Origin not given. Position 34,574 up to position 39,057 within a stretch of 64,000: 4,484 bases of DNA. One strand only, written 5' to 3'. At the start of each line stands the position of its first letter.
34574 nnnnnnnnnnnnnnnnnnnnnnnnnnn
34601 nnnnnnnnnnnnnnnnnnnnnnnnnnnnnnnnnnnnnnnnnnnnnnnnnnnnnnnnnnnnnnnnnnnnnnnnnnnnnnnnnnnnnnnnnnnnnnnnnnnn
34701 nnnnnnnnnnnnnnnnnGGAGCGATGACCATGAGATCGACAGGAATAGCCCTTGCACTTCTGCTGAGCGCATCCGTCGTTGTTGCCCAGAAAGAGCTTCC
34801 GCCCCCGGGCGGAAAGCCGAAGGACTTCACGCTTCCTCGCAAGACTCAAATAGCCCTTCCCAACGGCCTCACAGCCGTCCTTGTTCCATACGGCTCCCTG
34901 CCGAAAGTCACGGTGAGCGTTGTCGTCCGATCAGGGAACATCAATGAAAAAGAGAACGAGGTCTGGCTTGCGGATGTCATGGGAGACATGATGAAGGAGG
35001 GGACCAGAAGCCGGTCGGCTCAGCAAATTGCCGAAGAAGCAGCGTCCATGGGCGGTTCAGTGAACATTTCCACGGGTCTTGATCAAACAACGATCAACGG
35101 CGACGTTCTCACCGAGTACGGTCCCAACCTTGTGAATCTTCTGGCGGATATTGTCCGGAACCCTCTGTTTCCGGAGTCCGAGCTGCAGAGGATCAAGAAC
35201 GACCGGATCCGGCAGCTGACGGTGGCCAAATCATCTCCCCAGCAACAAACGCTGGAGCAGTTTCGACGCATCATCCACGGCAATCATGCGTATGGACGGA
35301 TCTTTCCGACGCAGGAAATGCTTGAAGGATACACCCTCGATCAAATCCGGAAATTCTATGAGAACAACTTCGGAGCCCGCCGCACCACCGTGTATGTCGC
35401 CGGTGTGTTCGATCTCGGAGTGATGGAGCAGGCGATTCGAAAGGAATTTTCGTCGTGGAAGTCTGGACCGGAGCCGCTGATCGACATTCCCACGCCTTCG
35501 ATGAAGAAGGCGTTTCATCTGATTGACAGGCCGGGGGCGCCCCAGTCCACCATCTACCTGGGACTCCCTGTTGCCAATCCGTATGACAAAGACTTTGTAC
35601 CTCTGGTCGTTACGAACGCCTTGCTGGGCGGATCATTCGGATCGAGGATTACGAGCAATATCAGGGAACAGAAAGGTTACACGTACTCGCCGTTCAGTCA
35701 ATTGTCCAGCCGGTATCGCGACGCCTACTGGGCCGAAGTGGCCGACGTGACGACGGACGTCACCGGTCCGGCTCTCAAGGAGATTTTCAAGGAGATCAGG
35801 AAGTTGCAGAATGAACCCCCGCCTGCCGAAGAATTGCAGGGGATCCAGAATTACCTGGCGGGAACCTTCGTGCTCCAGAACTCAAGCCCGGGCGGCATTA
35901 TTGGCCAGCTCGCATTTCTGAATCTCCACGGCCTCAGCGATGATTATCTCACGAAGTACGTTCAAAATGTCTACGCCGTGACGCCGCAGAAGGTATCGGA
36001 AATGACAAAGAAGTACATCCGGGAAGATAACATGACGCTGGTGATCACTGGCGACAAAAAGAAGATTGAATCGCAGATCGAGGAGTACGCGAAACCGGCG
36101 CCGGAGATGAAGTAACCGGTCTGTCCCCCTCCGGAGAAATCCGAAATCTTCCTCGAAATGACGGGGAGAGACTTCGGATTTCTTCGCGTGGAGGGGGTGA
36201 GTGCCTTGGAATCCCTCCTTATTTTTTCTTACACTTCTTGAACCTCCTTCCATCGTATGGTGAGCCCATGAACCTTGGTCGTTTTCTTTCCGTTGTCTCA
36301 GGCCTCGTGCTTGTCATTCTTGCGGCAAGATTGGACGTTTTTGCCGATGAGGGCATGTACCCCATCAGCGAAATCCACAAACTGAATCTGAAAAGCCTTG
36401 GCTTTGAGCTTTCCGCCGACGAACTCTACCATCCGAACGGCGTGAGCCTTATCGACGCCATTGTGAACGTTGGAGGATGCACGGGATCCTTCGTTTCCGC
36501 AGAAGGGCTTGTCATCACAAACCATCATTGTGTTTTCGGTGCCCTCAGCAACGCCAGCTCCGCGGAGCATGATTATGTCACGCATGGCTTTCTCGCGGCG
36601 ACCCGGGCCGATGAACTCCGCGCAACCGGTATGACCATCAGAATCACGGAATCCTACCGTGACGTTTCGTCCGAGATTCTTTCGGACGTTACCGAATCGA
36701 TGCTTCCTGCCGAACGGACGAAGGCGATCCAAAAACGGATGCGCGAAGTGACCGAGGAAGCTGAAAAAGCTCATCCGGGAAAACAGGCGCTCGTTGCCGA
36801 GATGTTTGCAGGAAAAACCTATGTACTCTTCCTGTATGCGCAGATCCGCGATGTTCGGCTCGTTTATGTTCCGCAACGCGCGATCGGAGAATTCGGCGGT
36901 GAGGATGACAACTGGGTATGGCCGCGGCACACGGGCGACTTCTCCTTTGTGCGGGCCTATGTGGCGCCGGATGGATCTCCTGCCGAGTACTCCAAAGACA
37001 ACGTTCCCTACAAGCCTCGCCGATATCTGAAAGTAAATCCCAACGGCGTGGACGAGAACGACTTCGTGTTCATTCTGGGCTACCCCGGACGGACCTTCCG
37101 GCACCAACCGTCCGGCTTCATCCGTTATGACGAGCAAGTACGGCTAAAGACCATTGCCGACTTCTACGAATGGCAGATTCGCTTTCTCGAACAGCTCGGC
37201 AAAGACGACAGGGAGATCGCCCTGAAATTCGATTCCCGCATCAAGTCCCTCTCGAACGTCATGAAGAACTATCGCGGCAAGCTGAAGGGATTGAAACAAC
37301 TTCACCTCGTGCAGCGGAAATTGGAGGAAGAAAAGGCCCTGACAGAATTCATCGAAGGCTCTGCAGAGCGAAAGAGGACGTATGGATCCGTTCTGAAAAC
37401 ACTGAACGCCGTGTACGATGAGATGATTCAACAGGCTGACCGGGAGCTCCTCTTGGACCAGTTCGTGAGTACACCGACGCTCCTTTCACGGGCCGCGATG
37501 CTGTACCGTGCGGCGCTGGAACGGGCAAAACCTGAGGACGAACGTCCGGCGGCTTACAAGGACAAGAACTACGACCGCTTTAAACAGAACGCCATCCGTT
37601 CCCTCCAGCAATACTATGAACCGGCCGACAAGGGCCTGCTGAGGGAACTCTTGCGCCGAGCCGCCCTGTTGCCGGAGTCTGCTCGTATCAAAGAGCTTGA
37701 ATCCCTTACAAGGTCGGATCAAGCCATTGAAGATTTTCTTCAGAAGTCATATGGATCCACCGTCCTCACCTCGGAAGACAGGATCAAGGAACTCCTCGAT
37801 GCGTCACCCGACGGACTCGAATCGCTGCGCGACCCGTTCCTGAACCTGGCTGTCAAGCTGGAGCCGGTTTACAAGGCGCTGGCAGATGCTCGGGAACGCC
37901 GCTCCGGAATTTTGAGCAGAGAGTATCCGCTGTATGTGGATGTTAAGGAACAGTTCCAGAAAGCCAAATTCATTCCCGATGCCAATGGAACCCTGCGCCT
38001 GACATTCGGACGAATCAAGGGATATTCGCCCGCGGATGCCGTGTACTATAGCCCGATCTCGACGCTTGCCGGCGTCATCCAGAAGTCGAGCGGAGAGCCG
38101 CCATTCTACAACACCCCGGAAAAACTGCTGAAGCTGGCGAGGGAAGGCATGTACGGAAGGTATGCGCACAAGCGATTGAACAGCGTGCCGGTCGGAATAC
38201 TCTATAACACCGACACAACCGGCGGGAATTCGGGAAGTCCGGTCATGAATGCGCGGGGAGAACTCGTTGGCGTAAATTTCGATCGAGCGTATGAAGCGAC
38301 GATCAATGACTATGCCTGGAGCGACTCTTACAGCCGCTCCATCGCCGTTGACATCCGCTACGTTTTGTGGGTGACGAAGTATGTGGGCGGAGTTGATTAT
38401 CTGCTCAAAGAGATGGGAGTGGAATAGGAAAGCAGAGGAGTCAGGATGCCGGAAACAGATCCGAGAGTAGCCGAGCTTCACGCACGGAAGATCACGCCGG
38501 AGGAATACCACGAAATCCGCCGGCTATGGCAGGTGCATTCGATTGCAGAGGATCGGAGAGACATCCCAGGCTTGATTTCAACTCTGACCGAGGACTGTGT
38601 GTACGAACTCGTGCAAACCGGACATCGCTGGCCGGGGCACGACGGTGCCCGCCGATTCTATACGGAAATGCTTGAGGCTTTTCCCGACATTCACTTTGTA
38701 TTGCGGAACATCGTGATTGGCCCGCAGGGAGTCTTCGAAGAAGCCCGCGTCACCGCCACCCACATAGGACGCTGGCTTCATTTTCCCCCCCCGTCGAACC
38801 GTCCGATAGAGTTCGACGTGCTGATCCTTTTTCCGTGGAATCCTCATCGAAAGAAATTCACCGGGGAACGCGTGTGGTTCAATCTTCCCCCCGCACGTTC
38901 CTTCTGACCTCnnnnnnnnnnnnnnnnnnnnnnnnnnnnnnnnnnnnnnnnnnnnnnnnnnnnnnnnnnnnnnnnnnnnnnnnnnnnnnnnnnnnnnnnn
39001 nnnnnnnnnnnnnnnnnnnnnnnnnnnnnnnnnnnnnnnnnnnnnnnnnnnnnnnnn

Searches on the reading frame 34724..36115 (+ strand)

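Call 45: search_protein_families(library=pfam, proteins=[window:34724-36115:+], max_evalue=0.001)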
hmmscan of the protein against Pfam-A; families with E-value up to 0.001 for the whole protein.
window:34724-36115:+ (463 aa): 2 families
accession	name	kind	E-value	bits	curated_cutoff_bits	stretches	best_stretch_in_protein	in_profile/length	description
PF05193.26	Peptidase_M16_C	-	8e-37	127.3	23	1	204-377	3-180/181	Peptidase M16 inactive domain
PF00675.25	Peptidase_M16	-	3.2e-18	66.5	22.3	1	60-184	11-135/149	Insulinase (Peptidase family M16)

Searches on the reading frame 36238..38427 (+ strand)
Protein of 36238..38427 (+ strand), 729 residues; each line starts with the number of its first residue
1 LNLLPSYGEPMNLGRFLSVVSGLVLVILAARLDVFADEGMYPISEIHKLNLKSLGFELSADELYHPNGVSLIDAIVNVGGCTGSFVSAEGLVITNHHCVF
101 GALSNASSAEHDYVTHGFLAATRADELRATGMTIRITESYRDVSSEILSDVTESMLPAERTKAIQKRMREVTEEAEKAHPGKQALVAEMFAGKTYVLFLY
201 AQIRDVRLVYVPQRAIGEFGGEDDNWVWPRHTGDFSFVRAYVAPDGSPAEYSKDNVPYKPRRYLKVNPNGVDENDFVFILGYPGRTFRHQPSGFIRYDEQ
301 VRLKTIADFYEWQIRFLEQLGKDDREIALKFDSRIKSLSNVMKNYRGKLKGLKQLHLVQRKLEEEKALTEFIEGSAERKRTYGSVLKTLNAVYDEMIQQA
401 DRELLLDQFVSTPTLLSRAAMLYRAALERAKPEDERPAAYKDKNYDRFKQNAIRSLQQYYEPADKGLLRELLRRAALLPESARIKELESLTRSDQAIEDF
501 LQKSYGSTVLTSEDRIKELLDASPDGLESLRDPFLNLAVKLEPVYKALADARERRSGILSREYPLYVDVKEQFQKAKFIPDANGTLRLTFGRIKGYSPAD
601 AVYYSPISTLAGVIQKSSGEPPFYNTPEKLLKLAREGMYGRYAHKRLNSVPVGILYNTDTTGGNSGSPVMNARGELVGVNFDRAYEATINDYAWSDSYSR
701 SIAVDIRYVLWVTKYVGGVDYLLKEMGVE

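Call 3: search_protein_families(library=pfam, proteins=[window:36238-38427:+], max_evalue=0.1)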
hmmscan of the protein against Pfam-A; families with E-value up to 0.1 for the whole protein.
window:36238-38427:+ (729 aa): 5 families
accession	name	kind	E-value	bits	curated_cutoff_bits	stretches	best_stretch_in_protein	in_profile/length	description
PF10459.15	Peptidase_S46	-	7.3e-204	679.8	22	1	36-727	1-697/698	Peptidase S46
PF13365.12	Trypsin_2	-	1e-10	43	27.6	2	633-679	97-144/144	Trypsin-like peptidase domain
PF00089.32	Trypsin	-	1.6e-06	28.5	20.6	2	654-683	169-198/220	Trypsin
PF01732.22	Mycop_pep_DUF31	-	0.0036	17.5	27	1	648-681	311-345/346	Mycoplasma peptidase (DUF31)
PF00949.27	Peptidase_S7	-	0.036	14.4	20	1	654-681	87-114/131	Peptidase S7, Flavivirus NS3 serine protease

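Call 4: search_protein_families(library=ncbifam, proteins=[window:36238-38427:+], max_evalue=0.1)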
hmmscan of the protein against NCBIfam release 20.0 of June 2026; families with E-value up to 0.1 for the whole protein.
window:36238-38427:+ (729 aa): 9 families
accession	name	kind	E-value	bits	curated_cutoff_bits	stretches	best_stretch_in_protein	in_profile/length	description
NF053519.1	DipepPtdsDpp7Prph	equivalog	3.1e-132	442.4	1200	1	24-726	8-705/708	dipeptidyl-peptidase Dpp7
NF033740.0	MarP_fam_protase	equivalog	0.00015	20.9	250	1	662-693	333-364/390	MarP family serine protease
NF045841.1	Ig_SerProt_MIP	equivalog_domain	0.00043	20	125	1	655-686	305-336/401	MIP family Ig-specific serine endopeptidase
TIGR02037.1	degP_htrA_DO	subfamily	0.0014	17.7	416.2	1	663-680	181-198/434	Do family serine endopeptidase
NF041521.1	HhoA_HhoB_HtrA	equivalog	0.0035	16.7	450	1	662-681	179-198/335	HhoA/HhoB/HtrA family serine endopeptidase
NF045842.1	MIP_near_MIB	exception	0.016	13.8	305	1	659-688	638-667/740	Ig-specific serine endopeptidase MIP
NF040960.1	MamE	equivalog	0.061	11.9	800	0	78-116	123-159/659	magnetosome formation protease MamE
NF008757.0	PRK11788.1-5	equivalog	0.068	12.3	363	0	352-435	252-334/388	lipopolysaccharide assembly protein LapB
NF047968.1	SerProtHtrA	equivalog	0.1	12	470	0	661-684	211-234/357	serine protease HtrA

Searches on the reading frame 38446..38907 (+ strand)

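Call 45: search_protein_families(library=pfam, proteins=[window:38446-38907:+], max_evalue=0.001)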
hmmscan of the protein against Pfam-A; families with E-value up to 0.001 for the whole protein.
window:38446-38907:+ (153 aa): 3 families
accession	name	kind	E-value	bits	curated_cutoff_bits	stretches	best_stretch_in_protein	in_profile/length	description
PF12680.13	SnoaL_2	-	7e-13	49.5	27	1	34-129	7-92/102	SnoaL-like domain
PF07366.18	SnoaL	-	2.1e-11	44.1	28.4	1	36-129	12-103/126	SnoaL-like polyketide cyclase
PF13577.12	SnoaL_4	-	1.5e-05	25.5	24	1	19-105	4-88/126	SnoaL-like domain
